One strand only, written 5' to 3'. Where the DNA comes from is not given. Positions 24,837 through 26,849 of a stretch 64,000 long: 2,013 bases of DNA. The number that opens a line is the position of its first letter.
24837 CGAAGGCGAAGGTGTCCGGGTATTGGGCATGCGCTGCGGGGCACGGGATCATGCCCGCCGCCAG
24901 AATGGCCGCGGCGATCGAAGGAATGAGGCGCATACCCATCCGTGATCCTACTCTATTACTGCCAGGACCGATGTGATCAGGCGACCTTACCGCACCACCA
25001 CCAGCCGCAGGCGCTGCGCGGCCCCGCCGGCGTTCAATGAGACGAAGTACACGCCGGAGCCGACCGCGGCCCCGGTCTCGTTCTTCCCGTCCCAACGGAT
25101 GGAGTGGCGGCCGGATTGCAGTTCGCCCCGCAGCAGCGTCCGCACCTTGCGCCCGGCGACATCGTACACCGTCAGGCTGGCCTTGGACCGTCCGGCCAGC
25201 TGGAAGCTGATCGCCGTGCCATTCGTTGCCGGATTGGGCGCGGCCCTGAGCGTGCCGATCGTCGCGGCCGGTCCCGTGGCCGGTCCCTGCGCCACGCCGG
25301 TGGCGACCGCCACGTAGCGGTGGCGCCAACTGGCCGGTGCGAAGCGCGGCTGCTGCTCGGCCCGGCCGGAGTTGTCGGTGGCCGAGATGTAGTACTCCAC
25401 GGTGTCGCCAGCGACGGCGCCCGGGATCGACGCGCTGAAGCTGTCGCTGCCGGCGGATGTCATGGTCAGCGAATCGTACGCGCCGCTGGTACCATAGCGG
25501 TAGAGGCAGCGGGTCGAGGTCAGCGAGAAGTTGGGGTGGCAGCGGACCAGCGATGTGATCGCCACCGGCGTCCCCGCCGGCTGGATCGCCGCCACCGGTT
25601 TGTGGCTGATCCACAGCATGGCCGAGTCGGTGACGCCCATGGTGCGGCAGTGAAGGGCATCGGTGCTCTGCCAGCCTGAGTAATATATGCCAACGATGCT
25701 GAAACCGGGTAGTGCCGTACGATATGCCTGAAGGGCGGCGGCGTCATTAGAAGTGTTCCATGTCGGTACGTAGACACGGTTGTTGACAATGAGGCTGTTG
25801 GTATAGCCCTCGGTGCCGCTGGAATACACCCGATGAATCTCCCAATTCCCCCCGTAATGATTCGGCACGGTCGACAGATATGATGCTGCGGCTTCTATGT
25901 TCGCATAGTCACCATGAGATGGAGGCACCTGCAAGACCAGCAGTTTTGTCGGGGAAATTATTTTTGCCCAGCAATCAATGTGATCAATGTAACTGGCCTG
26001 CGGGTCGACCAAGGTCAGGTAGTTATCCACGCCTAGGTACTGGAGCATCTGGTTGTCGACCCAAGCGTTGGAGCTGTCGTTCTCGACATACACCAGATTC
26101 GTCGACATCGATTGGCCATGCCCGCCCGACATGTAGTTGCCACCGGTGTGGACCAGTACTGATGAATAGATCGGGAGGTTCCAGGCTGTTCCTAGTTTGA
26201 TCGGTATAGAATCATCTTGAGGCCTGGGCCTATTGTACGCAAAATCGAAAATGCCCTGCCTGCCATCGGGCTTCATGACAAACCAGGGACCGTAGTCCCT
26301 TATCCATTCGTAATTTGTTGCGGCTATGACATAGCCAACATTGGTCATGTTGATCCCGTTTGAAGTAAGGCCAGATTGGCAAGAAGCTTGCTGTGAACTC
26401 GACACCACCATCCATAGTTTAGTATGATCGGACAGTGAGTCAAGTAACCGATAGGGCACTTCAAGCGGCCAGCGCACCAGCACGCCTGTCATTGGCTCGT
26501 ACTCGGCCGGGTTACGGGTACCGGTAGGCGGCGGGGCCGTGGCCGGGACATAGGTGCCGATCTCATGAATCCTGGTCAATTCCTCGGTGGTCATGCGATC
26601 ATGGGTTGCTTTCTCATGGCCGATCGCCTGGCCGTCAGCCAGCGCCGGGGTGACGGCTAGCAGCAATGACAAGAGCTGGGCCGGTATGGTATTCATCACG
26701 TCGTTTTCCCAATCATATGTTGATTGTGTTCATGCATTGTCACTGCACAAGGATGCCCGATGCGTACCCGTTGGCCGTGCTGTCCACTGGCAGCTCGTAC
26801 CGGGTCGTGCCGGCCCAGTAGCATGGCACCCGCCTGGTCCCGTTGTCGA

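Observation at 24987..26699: PPAD/agmatine-deiminase-like enzyme carrying a T9SS sorting tail, with a low-GC catalytic core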

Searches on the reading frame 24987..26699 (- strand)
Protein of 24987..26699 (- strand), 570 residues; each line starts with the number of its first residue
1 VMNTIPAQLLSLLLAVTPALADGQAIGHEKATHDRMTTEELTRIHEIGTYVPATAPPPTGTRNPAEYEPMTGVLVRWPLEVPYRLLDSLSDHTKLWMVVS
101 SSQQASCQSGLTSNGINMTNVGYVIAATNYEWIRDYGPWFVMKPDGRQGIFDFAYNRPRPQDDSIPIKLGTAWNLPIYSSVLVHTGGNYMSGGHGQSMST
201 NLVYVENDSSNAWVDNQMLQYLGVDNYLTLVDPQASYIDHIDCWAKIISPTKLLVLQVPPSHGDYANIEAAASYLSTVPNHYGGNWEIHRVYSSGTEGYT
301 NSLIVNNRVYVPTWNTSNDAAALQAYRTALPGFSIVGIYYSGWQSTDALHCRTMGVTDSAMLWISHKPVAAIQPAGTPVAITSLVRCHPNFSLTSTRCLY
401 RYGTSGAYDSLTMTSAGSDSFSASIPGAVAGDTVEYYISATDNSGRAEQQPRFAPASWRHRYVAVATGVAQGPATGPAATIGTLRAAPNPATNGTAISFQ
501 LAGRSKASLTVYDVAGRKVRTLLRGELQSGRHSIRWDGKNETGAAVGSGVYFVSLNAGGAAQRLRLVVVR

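Call 3: search_protein_families(library=pfam, proteins=[window:24987-26699:-], max_evalue=0.01)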
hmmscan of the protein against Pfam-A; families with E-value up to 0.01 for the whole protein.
window:24987-26699:- (570 aa): 3 families
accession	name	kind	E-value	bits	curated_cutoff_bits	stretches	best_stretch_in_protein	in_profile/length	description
PF04371.20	PAD_porph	-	1.3e-28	100.7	25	1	64-354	3-318/321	Porphyromonas-type peptidyl-arginine deiminase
PF13860.13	FlgD_ig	-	2.9e-11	43.6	27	1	493-557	8-75/79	FlgD Ig-like domain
PF18962.6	Por_Secre_tail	-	7.4e-05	23.4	27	1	488-562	3-69/75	Secretion system C-terminal sorting domain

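Call 4: search_protein_families(library=ncbifam, proteins=[window:24987-26699:-], max_evalue=0.01)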
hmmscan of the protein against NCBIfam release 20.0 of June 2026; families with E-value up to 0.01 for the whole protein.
window:24987-26699:- (570 aa): 11 families
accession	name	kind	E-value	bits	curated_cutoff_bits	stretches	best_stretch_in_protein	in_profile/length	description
NF010070.0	PRK13551.1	subfamily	3.5e-14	52.4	483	2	57-293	9-270/365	agmatine deiminase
TIGR03380.1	agmatine_aguA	equivalog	1.2e-12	47.5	381.8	1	85-293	45-264/357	agmatine deiminase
TIGR04183.1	Por_Secre_tail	domain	1.2e-08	34.7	23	1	487-568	2-71/72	T9SS type A sorting domain-containing protein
NF005176.1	PRK06655.1-1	equivalog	2.4e-08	34.1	230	1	503-560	95-154/197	flagellar hook assembly protein FlgD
NF009276.0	PRK12633.1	equivalog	8.4e-08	32.2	383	1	494-560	117-184/234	flagellar basal body rod modification protein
NF033707.1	T9SS_sortase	equivalog_domain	4.8e-06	24.5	420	1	479-556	994-1076/1095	type IX secretion system sortase PorU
NF052323.1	T9SSA_dep_M6i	equivalog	1.2e-05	23.5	600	1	488-557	962-1026/1043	T9SS-dependent M6-like inactivated metalloprotease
NF009452.0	PRK12812.1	equivalog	0.00089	18.6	258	1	507-555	154-204/289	flagellar basal body rod modification protein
NF052228.1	T9SS_PorZ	equivalog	0.0023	16.4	260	1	471-555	660-740/757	type IX secretion system anionic LPS delivery protein PorZ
NF009453.0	PRK12813.1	equivalog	0.0047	16.5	264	1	499-557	115-173/223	flagellar basal body rod modification protein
NF038113.1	T9SSA_dep_M36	equivalog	0.0079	14.4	885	0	487-567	796-867/869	T9SS-dependent M36 family metallopeptidase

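Call 7: find_homologous_proteins(query=window:24987-26699:-, max_evalue=0.00001)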
Query window:24987-26699:- (570 aa): 2796 proteins with E <= 0.00001 among 8000 candidates; the best 120 are listed.
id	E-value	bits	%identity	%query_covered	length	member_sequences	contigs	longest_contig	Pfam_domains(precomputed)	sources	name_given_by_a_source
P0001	0.0e+0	1304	100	100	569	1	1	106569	PF18962.8,PF13860.13,PF04371.21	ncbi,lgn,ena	-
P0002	0.0e+0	1046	80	99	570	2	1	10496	PF18962.8,PF13860.13,PF04371.21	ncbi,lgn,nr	ncbi:MAG: agmatine deiminase family protein [Candidatus Edwardsbacteria bacterium]|nr:agmatine deimi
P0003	6.3e-294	994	77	96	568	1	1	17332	PF13860.13,PF04371.21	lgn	-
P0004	4.1e-277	938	71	100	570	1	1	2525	PF13860.13,PF04371.21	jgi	jgi:agmatine deiminase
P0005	2.4e-275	932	71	99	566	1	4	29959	PF13860.13,PF04371.21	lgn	-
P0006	2.2e-274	929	70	100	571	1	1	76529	PF13860.13,PF04371.21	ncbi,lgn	-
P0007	7.1e-271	918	71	97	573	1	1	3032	PF13860.13,PF04371.21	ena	-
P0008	1.1e-269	914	71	97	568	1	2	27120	PF13860.13,PF04371.21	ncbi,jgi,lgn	-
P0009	2.1e-267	906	69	99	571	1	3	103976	PF13860.13,PF04371.21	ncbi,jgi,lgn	jgi:agmatine/peptidylarginine deiminase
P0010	2.6e-267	906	69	100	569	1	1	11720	PF13860.13,PF04371.21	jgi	jgi:agmatine/peptidylarginine deiminase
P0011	1.6e-261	887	68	99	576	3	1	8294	PF13860.13,PF04371.21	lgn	-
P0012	8.9e-256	868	66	99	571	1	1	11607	PF13860.13,PF04371.21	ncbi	-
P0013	9.2e-252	855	66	98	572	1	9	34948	PF13860.13,PF04371.21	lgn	-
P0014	9.6e-252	855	66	98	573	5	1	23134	PF13860.13,PF04371.21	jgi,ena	-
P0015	1.2e-250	851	67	95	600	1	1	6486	PF13860.13,PF04371.21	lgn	-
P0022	2.6e-195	668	54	94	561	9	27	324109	PF04371.21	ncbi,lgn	-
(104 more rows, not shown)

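Call 9: find_encoding_contigs(protein=P0002, flank=5000, max_places=3)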
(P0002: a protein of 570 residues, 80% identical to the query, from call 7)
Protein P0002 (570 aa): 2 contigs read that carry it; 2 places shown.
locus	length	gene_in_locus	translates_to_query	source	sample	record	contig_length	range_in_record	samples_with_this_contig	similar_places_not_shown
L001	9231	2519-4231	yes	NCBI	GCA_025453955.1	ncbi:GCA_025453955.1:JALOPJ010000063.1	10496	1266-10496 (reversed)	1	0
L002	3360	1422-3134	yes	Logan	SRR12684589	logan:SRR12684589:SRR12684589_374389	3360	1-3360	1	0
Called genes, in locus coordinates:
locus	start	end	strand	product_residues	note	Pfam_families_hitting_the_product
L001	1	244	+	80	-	?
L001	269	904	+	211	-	-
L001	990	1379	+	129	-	PF02310:B12-binding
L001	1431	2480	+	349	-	-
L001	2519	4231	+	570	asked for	PF04371:PAD_porph, PF13860:FlgD_ig, PF18962:Por_Secre_tail (weak)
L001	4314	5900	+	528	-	PF13860:FlgD_ig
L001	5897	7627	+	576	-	PF13229:Beta_helix (weak), PF08480:Disaggr_assoc, PF13860:FlgD_ig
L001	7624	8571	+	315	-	PF03308:MeaB, PF00009:GTP_EFTU (faint)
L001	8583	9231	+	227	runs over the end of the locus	PF25302:NADase_transloc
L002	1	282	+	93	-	?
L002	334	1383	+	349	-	-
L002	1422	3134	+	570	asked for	PF04371:PAD_porph, PF13860:FlgD_ig, PF18962:Por_Secre_tail (weak)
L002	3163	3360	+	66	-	?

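Call 10: find_encoding_contigs(protein=P0006, flank=6000, max_places=2)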
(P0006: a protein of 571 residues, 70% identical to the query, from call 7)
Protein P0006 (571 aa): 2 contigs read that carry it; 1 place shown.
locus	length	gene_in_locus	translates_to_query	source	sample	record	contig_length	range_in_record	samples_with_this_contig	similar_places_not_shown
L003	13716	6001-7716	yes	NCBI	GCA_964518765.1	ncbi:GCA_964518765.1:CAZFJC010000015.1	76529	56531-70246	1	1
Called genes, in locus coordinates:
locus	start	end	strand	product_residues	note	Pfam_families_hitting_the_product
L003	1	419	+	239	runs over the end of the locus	PF03741:TerC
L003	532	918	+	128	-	PF02310:B12-binding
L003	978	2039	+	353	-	-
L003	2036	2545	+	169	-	-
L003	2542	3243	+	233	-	PF05148:Methyltransf_8 (weak), PF13489:Methyltransf_23, PF01209:Ubie_methyltran, PF03141:Methyltransf_29 (weak), PF08241:Methyltransf_11, PF08242:Methyltransf_12, PF13649:Methyltransf_25, PF13847:Methyltransf_31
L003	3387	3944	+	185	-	PF04542:Sigma70_r2, PF08281:Sigma70_r4_2, PF04545:Sigma70_r4 (weak)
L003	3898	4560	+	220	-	PF13490:zf-HC2 (faint)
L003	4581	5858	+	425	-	PF00089:Trypsin (faint), PF13365:Trypsin_2, PF00595:PDZ, PF13180:PDZ_2, PF17820:PDZ_6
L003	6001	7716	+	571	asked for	PF04371:PAD_porph, PF13860:FlgD_ig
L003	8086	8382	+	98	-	-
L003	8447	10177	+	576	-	PF22842:Pel9A-like_beta_helix, PF13229:Beta_helix, PF13860:FlgD_ig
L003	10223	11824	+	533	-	PF13860:FlgD_ig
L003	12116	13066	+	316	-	PF03308:MeaB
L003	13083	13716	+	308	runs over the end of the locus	PF25302:NADase_transloc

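Call 11: find_encoding_contigs(protein=P0009, flank=6000, max_places=1)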
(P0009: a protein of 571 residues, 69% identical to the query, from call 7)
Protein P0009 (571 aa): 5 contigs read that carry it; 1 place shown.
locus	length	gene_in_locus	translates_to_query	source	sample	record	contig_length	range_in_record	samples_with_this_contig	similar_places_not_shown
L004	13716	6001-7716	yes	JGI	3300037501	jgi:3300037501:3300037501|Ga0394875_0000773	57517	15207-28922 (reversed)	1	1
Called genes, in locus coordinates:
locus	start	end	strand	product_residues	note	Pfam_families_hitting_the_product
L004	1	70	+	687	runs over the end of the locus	PF25833:Fn3_SaeA_3rd (faint), PF00041:fn3 (faint)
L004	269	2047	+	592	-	PF01642:MM_CoA_mutase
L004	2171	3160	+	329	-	PF18306:LDcluster4 (faint)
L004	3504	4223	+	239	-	PF03741:TerC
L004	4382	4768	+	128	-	PF02310:B12-binding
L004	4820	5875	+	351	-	-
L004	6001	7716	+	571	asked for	PF04371:PAD_porph, PF13860:FlgD_ig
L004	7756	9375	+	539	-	PF13860:FlgD_ig (weak)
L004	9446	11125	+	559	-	PF07602:DUF1565 (weak), PF22842:Pel9A-like_beta_helix, PF13229:Beta_helix, PF13860:FlgD_ig (weak)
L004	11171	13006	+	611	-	PF13428:TPR_14 (faint), PF13424:TPR_12, PF00515:TPR_1 (weak), PF07719:TPR_2 (weak), PF13424:TPR_12, PF17874:TPR_MalT (weak), PF13424:TPR_12, PF00990:GGDEF, +10 more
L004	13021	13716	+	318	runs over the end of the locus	PF03308:MeaB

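Call 12: find_encoding_contigs(protein=P0003, flank=6000, max_places=1)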
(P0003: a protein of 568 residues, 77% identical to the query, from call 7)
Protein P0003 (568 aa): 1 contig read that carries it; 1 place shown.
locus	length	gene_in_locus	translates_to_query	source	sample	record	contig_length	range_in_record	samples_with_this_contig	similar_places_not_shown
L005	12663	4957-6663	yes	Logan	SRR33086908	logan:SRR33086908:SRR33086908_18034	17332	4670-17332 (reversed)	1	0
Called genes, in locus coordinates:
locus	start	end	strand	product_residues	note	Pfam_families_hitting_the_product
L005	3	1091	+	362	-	?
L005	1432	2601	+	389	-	-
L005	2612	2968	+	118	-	PF04342:DMT_6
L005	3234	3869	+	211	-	-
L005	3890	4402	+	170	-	PF07853:DUF1648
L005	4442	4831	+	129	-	PF02310:B12-binding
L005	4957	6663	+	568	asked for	PF04371:PAD_porph, PF13860:FlgD_ig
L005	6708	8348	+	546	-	PF22842:Pel9A-like_beta_helix (weak), PF13229:Beta_helix (faint), PF13860:FlgD_ig (weak)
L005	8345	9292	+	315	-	PF03308:MeaB, PF00009:GTP_EFTU (faint)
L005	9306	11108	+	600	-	PF05960:DUF885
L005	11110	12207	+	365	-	PF04055:Radical_SAM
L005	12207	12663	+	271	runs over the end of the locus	PF08241:Methyltransf_11, PF08242:Methyltransf_12, PF13649:Methyltransf_25, PF13847:Methyltransf_31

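Call 13: find_encoding_contigs(protein=P0013, flank=6000, max_places=1)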
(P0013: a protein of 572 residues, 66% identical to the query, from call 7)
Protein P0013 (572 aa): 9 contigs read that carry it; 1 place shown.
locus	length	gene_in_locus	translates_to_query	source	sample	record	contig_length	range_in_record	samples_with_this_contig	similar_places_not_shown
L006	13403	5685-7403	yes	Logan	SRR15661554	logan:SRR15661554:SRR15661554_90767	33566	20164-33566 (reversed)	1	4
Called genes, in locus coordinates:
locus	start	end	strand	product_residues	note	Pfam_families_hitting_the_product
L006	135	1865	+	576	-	PF01642:MM_CoA_mutase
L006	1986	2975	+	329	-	PF18306:LDcluster4 (weak)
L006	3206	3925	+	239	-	PF03741:TerC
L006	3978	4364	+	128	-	PF02310:B12-binding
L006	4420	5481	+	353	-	-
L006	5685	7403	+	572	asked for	PF04371:PAD_porph, PF13860:FlgD_ig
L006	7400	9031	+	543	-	PF13229:Beta_helix (faint), PF13860:FlgD_ig (weak)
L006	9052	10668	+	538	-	PF18962:Por_Secre_tail, PF13860:FlgD_ig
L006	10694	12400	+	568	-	PF28559:TPR_SusR (faint), PF13424:TPR_12, PF13424:TPR_12 (weak), PF17874:TPR_MalT (weak), PF13374:TPR_10 (weak), PF13424:TPR_12, PF13181:TPR_8 (weak), PF00990:GGDEF, +7 more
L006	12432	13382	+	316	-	PF03308:MeaB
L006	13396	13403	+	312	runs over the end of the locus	PF25302:NADase_transloc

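Call 14: find_encoding_contigs(protein=P0022, flank=6000, max_places=1)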
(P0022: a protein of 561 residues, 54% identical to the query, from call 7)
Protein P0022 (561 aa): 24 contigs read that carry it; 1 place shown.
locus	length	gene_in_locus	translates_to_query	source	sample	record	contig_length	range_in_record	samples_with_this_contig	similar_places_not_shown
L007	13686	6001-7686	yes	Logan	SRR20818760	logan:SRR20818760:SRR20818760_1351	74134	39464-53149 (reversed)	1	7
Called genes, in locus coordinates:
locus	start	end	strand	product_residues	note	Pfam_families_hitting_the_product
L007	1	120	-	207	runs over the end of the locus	-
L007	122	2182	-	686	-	PF00009:GTP_EFTU, PF22042:EF-G_D2 (weak), PF14492:EFG_III, PF03764:EFG_IV, PF00679:EFG_C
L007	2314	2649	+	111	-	-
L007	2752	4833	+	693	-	PF13510:Fer2_4, PF00890:FAD_binding_2, PF01266:DAO (weak), PF01494:FAD_binding_3, PF03486:HI0933_like (weak), PF07992:Pyr_redox_2, PF12831:FAD_oxidored, PF04324:Fer2_BFD, +5 more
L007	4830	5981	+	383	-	PF01266:DAO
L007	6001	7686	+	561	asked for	PF04371:PAD_porph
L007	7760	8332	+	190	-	PF03922:OmpW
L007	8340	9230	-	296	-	-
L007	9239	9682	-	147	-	-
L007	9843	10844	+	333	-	PF01636:APH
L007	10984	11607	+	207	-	-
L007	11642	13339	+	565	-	PF01011:PQQ (faint), PF13360:PQQ_2, PF13570:Beta-prop_ACSF4, PF13360:PQQ_2, PF13860:FlgD_ig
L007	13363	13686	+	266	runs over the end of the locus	PF13489:Methyltransf_23, PF01209:Ubie_methyltran (weak), PF05175:MTS (weak), PF08241:Methyltransf_11, PF08242:Methyltransf_12, PF13649:Methyltransf_25, PF13847:Methyltransf_31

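Call 19: find_encoding_contigs(protein=P0001, flank=3000, max_places=6)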
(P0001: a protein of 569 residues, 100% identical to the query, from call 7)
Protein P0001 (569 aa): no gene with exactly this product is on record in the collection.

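Call 20: list_cluster_members(proteins=[P0001, P0002, P0003, P0005, P0008])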
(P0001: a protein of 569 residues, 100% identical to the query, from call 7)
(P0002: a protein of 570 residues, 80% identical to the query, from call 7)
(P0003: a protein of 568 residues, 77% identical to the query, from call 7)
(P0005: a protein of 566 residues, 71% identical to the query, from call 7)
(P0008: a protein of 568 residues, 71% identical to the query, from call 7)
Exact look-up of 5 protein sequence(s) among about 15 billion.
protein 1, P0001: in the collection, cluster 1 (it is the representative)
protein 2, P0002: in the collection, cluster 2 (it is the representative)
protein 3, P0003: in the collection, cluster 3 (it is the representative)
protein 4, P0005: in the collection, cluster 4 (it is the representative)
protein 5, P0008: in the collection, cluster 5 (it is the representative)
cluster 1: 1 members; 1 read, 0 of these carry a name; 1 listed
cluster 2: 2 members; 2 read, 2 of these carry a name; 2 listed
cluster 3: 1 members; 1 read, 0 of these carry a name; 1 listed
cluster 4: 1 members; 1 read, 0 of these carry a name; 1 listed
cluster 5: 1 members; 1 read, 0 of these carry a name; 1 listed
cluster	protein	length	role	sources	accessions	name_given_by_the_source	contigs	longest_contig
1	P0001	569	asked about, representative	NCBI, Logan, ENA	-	-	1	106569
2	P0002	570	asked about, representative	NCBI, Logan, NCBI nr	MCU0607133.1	MAG: agmatine deiminase family protein [Candidatus Edwardsbacteria bacterium] | agmatine deiminase family protein [Candidatus Edwardsbacteria bacterium]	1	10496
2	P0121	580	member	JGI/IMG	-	agmatine/peptidylarginine deiminase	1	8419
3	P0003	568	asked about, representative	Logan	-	-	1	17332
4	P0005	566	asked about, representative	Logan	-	-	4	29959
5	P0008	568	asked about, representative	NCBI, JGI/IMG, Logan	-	-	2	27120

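Call 33: find_encoding_contigs(protein=P0004, flank=3000, max_places=2)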
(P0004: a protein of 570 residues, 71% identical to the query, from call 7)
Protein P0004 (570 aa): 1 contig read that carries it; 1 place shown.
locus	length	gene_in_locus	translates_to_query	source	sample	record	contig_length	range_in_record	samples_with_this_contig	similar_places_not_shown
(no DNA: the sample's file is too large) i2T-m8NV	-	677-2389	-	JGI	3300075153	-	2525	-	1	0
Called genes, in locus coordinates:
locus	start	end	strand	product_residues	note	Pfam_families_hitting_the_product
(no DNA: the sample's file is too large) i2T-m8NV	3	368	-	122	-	?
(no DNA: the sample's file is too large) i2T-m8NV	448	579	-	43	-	-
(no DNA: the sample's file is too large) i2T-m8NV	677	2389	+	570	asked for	PF04371:PAD_porph, PF13860:FlgD_ig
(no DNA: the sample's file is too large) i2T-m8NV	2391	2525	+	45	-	?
